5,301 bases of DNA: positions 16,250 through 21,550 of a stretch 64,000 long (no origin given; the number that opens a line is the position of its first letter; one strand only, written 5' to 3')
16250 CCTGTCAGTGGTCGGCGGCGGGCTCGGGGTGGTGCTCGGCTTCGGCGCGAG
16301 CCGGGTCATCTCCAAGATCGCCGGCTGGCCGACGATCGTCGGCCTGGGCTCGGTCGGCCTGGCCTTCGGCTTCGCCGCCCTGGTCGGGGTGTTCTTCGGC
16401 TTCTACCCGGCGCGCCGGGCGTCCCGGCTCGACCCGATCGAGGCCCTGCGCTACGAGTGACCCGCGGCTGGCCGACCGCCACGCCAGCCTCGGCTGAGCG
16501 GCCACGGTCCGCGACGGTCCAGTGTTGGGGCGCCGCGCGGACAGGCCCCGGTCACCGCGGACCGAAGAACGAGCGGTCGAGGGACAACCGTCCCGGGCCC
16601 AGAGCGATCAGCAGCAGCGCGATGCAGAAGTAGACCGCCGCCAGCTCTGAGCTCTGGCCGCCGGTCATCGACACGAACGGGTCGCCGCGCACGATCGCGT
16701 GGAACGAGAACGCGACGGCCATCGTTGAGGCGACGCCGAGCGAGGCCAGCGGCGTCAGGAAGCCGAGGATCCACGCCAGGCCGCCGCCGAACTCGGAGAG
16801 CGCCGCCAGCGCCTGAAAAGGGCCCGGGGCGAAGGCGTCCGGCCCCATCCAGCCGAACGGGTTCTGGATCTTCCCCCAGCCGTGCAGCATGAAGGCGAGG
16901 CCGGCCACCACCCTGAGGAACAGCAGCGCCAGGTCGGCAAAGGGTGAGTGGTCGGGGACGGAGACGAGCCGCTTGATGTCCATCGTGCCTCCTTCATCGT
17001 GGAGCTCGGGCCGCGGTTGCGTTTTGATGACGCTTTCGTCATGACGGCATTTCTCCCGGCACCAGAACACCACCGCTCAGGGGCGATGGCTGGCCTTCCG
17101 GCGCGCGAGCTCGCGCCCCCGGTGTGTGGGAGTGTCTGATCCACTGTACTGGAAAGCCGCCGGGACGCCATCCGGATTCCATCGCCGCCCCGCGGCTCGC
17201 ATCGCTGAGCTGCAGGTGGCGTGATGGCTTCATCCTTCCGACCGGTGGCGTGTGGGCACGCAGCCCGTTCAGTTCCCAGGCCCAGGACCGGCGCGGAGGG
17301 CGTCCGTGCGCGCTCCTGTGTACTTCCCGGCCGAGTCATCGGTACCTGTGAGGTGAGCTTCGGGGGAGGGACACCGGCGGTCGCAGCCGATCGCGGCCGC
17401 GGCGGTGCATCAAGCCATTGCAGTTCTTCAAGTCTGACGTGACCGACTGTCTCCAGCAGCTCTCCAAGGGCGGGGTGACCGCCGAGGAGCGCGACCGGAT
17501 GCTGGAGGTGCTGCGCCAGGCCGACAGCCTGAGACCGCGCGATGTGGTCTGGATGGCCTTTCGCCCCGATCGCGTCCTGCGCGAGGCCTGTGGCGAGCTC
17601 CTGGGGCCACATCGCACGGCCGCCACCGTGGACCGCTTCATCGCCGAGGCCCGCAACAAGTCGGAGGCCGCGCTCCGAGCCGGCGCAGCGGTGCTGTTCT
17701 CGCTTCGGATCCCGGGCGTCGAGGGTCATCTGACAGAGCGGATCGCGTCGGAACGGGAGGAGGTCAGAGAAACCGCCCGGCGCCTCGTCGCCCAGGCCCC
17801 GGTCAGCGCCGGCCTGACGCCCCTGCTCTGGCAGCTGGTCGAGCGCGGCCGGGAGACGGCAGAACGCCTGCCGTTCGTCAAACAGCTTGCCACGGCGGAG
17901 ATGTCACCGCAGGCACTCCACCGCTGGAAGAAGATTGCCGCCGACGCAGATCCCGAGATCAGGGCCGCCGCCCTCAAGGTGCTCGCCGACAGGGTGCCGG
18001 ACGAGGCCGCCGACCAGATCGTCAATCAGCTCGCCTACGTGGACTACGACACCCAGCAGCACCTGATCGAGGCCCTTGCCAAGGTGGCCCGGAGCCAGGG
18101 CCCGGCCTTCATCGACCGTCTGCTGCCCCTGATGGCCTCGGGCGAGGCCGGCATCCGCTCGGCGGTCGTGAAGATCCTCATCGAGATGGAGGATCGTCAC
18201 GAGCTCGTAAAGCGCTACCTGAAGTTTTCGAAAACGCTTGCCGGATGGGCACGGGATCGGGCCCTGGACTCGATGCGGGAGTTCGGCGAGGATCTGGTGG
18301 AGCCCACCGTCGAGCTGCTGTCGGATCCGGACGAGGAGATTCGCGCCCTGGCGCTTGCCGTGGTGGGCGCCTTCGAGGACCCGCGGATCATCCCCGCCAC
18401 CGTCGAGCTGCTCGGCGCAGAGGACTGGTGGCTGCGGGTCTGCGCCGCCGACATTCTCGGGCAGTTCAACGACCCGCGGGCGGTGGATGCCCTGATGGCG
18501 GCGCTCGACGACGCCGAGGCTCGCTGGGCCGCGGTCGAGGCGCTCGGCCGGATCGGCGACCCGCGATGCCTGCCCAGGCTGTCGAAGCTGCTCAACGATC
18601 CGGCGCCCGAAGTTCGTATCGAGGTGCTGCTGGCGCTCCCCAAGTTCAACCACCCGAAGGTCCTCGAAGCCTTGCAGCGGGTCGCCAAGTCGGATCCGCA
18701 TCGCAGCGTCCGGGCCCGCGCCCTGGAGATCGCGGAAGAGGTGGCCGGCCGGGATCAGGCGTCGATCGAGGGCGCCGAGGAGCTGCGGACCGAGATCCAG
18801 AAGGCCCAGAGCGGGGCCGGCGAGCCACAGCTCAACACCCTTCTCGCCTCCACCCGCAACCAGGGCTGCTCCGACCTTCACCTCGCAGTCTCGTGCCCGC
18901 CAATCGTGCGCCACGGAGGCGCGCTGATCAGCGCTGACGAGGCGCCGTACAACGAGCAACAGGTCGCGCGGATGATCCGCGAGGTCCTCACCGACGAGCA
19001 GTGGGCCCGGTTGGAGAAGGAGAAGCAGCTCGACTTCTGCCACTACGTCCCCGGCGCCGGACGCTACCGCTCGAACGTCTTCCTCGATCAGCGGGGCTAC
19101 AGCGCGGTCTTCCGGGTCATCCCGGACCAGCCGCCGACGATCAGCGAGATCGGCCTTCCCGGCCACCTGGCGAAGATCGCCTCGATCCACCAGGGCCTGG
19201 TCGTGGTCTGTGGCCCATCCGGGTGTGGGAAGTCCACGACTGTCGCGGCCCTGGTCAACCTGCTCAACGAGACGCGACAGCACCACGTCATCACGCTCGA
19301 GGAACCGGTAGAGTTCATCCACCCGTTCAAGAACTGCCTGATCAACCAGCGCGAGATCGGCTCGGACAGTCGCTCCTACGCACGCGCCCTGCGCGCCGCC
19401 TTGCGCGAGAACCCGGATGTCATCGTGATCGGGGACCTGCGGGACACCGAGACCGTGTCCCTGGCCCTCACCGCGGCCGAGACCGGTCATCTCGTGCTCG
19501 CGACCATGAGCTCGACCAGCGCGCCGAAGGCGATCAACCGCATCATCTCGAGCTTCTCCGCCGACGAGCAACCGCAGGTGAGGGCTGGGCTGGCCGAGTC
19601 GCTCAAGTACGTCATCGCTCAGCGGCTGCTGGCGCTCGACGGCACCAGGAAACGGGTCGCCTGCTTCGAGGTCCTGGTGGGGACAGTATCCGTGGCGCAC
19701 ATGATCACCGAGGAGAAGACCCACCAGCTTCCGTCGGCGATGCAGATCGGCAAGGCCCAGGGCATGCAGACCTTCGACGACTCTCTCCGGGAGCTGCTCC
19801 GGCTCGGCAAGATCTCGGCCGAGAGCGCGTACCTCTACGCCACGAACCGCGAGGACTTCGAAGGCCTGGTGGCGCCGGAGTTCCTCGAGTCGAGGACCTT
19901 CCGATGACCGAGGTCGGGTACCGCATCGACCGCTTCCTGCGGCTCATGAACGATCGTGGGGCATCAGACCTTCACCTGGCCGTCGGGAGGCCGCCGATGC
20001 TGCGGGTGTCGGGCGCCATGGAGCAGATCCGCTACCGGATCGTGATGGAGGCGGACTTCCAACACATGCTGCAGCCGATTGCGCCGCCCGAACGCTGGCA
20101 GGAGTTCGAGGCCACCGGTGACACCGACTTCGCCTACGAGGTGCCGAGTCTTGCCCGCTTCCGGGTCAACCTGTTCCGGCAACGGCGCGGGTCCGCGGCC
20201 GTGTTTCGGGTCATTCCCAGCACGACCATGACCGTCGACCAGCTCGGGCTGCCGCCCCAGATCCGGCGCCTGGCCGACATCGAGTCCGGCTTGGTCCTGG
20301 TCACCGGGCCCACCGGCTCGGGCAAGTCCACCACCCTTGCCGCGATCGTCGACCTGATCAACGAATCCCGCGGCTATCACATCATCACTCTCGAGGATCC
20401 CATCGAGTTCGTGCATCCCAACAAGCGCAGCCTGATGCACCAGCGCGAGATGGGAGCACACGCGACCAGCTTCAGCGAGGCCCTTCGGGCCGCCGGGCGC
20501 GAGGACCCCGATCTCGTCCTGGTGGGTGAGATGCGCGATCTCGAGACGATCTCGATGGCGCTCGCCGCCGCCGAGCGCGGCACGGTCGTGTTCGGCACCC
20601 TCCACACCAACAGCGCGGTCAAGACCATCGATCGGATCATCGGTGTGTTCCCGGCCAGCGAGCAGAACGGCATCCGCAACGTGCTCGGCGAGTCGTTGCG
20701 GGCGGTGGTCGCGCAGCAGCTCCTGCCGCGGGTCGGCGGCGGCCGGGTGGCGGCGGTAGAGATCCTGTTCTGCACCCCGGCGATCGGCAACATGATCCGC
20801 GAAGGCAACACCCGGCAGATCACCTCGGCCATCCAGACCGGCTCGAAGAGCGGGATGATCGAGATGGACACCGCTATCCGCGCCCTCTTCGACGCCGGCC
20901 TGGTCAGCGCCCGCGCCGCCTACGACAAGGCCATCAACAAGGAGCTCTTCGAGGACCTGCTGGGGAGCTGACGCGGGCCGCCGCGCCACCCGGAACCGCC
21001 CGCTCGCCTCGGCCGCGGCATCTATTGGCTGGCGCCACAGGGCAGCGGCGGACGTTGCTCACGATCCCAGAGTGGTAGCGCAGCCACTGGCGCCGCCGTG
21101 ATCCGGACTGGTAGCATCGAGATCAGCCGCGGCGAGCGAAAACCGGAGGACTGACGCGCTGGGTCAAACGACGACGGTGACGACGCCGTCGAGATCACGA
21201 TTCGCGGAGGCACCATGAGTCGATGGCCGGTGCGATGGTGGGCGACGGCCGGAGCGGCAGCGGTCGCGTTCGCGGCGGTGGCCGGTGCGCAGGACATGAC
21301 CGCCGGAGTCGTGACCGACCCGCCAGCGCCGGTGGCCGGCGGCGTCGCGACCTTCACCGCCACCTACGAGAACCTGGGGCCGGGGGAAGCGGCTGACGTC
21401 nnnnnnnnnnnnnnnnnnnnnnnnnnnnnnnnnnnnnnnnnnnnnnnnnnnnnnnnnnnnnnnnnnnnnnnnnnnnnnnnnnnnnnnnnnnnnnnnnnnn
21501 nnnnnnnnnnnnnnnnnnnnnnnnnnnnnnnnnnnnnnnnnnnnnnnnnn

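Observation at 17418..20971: Orphan two-gene module: a HEAT-repeat::PilT ATPase fusion translationally coupled (ATGA) to a canonical PilT, with no other pilus or secretion genes nearby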

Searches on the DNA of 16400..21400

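Call 66: search_rna_families(source=window, start=16400, end=21400, threshold=gathering)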
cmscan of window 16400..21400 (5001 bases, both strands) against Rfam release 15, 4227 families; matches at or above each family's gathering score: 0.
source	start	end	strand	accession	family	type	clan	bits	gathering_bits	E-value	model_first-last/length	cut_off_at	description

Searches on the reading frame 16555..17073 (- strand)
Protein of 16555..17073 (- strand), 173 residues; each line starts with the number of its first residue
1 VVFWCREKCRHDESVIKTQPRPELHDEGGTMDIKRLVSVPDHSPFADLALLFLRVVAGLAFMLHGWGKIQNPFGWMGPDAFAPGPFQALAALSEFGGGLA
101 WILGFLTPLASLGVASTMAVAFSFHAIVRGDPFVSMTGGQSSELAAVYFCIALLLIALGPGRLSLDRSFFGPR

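Call 38: search_protein_families(library=pfam, proteins=[window:16555-17073:-], max_evalue=0.001)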
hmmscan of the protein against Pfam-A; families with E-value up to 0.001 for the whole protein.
window:16555-17073:- (173 aa): 1 family
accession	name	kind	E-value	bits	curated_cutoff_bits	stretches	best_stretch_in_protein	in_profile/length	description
PF07681.17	DoxX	-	7.1e-13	49.4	23.6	1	49-124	1-83/85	DoxX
